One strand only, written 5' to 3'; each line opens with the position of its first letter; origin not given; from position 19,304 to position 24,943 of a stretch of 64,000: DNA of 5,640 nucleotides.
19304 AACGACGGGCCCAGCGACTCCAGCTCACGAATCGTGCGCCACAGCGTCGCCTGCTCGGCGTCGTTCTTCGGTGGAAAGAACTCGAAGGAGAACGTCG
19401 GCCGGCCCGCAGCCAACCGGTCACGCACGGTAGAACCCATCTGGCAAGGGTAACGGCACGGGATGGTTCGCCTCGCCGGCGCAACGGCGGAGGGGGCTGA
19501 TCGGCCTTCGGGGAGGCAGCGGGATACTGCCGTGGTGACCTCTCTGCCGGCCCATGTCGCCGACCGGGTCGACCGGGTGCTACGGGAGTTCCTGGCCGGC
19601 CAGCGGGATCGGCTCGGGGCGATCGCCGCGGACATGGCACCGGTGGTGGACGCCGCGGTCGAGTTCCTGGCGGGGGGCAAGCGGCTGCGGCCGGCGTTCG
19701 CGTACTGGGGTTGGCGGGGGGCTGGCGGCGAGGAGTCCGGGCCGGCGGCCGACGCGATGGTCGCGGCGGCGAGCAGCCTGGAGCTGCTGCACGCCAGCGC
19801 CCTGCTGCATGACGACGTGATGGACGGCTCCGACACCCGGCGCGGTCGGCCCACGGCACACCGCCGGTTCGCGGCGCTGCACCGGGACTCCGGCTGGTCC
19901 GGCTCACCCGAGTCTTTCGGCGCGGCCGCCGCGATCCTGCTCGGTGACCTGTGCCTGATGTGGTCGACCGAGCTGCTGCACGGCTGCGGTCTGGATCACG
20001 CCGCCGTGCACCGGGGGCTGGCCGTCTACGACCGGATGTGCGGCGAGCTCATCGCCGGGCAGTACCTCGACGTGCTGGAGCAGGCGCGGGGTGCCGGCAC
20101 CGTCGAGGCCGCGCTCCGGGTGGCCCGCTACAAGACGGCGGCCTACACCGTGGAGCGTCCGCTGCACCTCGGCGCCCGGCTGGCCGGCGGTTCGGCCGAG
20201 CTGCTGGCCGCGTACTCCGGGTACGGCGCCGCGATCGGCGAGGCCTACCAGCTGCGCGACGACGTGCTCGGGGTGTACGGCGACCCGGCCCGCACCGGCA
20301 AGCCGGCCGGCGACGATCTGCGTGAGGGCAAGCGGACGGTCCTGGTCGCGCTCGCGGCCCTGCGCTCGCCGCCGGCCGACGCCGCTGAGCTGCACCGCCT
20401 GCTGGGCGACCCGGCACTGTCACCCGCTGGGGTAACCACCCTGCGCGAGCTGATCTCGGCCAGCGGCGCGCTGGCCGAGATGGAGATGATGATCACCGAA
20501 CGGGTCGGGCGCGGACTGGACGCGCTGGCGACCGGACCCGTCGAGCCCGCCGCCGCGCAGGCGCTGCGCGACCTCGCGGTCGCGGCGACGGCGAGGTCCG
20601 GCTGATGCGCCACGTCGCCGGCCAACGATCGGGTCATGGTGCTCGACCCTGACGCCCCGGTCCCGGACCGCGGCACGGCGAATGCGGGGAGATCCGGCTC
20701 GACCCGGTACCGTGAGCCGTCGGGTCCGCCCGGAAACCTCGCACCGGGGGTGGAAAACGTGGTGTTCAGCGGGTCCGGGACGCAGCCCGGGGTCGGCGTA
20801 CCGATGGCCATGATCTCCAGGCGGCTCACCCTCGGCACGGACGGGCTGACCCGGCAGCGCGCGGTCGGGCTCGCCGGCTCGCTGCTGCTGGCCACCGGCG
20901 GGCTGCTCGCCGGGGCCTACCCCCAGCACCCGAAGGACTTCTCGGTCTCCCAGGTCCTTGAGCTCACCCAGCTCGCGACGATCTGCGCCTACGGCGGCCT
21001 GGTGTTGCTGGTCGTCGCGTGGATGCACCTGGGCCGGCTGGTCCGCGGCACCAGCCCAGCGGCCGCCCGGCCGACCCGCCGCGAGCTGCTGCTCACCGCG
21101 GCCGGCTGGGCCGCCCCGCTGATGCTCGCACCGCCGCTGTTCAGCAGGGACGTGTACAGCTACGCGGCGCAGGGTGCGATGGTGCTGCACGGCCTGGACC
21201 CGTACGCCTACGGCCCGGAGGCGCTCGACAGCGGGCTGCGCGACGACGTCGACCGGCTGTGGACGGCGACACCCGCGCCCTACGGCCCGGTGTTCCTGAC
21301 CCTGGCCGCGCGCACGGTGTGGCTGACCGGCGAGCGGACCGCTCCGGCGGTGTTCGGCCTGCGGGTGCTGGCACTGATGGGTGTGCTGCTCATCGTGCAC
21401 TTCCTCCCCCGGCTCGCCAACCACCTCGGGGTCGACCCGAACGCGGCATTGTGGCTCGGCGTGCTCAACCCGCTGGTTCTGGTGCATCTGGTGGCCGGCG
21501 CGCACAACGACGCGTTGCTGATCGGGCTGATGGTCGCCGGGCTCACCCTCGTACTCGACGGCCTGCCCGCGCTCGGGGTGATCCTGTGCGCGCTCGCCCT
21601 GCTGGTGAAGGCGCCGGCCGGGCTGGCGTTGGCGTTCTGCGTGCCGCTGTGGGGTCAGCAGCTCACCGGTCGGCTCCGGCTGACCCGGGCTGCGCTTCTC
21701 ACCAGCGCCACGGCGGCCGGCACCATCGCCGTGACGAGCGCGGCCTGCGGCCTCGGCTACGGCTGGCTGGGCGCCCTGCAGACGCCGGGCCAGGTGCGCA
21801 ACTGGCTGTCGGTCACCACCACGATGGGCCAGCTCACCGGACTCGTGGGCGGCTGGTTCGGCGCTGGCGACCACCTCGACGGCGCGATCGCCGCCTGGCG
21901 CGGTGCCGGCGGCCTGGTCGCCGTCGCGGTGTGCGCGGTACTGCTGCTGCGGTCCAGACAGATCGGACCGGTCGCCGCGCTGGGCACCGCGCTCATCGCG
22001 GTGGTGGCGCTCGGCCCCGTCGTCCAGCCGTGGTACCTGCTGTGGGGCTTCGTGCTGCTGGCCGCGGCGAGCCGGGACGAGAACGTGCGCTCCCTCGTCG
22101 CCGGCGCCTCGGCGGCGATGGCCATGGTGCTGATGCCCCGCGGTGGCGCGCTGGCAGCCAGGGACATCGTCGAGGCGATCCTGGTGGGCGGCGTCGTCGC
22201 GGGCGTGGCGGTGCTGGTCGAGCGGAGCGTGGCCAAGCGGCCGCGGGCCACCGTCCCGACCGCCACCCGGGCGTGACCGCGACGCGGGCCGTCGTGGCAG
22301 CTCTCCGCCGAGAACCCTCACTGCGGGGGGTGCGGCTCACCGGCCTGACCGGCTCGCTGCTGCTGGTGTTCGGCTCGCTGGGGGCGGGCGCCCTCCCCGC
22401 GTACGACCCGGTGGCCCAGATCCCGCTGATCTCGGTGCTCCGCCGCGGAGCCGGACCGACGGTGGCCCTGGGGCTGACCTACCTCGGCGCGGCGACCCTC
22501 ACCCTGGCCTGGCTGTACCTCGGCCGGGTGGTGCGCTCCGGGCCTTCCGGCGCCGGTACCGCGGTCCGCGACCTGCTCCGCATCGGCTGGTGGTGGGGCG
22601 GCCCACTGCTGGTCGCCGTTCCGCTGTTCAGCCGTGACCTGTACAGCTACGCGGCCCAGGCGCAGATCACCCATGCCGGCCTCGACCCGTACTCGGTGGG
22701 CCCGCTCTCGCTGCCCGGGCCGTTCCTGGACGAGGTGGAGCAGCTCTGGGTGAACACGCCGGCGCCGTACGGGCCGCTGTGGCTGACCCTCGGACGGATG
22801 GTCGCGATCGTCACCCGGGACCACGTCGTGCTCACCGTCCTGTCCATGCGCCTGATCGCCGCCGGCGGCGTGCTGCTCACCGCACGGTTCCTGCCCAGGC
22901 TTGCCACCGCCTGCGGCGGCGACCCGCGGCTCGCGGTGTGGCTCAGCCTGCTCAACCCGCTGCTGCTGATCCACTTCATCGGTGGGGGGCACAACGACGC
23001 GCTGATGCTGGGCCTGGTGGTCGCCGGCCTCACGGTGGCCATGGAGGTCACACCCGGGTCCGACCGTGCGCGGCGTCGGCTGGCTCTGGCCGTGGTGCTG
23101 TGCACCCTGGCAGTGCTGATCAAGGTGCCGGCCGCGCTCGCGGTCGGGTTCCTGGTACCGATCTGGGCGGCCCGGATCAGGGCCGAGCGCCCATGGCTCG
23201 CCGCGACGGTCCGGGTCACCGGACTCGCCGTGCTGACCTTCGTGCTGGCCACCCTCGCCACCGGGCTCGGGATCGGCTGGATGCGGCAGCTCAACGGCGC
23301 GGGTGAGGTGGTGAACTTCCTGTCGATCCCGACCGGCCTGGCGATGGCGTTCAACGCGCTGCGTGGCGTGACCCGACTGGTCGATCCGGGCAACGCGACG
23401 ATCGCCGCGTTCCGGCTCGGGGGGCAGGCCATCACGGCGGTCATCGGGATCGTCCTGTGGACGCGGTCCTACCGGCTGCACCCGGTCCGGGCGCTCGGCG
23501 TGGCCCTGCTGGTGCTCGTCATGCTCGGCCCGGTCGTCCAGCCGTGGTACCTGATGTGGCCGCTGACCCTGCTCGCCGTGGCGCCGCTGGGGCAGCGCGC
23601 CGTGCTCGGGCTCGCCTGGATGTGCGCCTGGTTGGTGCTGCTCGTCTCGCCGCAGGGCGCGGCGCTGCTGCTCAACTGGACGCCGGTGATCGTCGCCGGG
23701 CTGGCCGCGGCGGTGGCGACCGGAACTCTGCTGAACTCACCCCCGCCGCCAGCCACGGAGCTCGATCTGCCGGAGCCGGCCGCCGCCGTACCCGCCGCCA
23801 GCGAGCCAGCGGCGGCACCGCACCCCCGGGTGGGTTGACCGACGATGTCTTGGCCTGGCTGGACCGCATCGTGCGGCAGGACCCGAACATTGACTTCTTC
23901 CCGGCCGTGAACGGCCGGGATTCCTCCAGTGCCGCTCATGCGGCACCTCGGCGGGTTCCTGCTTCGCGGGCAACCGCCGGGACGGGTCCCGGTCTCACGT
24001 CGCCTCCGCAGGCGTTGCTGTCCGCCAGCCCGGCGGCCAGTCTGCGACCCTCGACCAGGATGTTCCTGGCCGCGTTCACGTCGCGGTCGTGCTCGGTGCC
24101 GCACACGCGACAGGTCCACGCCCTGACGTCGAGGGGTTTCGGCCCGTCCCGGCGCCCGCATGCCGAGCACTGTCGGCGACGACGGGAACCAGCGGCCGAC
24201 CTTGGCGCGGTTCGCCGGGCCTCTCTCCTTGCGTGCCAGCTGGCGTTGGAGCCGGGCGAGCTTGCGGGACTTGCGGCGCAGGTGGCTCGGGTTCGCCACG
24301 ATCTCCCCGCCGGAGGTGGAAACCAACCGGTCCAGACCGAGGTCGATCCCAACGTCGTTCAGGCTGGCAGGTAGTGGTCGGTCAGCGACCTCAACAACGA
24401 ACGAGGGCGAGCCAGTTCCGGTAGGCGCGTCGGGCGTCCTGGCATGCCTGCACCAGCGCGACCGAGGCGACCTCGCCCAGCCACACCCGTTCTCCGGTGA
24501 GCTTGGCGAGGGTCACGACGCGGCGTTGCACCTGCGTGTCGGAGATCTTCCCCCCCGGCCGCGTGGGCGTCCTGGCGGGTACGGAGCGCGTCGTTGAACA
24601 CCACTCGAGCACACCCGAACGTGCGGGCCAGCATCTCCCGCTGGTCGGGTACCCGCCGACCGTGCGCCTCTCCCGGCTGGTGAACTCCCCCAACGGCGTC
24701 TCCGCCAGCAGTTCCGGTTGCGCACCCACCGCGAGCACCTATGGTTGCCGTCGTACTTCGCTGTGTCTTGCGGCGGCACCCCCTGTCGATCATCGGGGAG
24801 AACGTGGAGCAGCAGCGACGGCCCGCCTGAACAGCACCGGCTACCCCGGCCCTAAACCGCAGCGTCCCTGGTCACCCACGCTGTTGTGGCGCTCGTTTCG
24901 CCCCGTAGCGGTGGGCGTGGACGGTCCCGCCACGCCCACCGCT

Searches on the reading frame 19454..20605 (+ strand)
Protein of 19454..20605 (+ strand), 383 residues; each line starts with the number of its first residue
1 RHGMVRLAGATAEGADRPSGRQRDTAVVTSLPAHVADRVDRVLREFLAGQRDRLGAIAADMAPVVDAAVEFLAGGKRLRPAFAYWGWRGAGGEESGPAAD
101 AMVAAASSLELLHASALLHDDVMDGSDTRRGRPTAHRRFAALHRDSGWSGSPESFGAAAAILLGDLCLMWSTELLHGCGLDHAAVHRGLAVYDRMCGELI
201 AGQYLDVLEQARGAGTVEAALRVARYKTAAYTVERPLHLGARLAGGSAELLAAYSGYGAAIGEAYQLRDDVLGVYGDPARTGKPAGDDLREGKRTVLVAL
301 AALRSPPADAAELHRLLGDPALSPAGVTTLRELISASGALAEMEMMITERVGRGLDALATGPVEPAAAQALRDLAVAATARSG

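Call 29: search_protein_families(library=pfam, proteins=[window:19454-20605:+], max_evalue=0.01)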
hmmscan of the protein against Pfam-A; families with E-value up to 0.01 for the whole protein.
window:19454-20605:+ (383 aa): 1 family
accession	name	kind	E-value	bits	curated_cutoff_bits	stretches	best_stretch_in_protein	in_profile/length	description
PF00348.22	polyprenyl_synt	-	1.1e-49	169.4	27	1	71-321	11-238/251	Polyprenyl synthetase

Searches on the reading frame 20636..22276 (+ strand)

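Call 28: search_protein_families(library=pfam, proteins=[window:20636-22276:+], max_evalue=0.01)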
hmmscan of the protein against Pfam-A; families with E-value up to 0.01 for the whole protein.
window:20636-22276:+ (546 aa): 0 families

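Call 65: search_protein_families(library=ncbifam, proteins=[window:20636-22276:+], max_evalue=0.001)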
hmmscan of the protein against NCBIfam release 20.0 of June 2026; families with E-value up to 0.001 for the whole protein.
window:20636-22276:+ (546 aa): 3 families
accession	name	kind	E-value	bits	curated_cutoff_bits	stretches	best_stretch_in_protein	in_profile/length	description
NF038066.1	MptB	equivalog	1.5e-79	267.9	40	1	72-533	51-544/553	polyprenol phosphomannose-dependent alpha 1,6 mannosyltransferase MptB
TIGR03459.1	crt_membr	equivalog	3.7e-71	240.4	439.4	1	76-505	3-450/470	alpha-(1->6)-mannopyranosyltransferase A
TIGR02734.1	crtI_fam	subfamily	8.6e-06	24.7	238.1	1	33-66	452-485/504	phytoene desaturase family protein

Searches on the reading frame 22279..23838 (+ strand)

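Call 28: search_protein_families(library=pfam, proteins=[window:22279-23838:+], max_evalue=0.01)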
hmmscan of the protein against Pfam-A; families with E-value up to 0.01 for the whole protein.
window:22279-23838:+ (519 aa): 0 families

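Call 65: search_protein_families(library=ncbifam, proteins=[window:22279-23838:+], max_evalue=0.001)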
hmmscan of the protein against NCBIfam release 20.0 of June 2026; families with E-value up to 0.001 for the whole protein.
window:22279-23838:+ (519 aa): 2 families
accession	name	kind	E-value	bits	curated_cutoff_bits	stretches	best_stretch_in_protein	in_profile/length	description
TIGR03459.1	crt_membr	equivalog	1e-79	268.7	439.4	1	21-478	4-467/470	alpha-(1->6)-mannopyranosyltransferase A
NF038066.1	MptB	equivalog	4.5e-72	243.2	40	1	15-481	50-533/553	polyprenol phosphomannose-dependent alpha 1,6 mannosyltransferase MptB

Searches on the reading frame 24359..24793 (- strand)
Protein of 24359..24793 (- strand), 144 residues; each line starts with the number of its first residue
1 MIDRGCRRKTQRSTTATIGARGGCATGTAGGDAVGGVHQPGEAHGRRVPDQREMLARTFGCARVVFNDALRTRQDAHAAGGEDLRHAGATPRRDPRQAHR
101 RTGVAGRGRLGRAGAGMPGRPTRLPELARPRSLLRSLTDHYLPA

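Call 28: search_protein_families(library=pfam, proteins=[window:24359-24793:-], max_evalue=0.01)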
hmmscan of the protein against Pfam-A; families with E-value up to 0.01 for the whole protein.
window:24359-24793:- (144 aa): 1 family
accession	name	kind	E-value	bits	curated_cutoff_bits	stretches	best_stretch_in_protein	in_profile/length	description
PF12323.14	HTH_OrfB_IS605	-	1.4e-11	44.2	21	1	49-81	14-46/47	Helix-turn-helix domain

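Call 61: search_protein_families(library=padloc, proteins=[window:24359-24793:-], max_evalue=0.001)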
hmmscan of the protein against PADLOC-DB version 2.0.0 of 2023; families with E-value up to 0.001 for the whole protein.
window:24359-24793:- (144 aa): 0 families
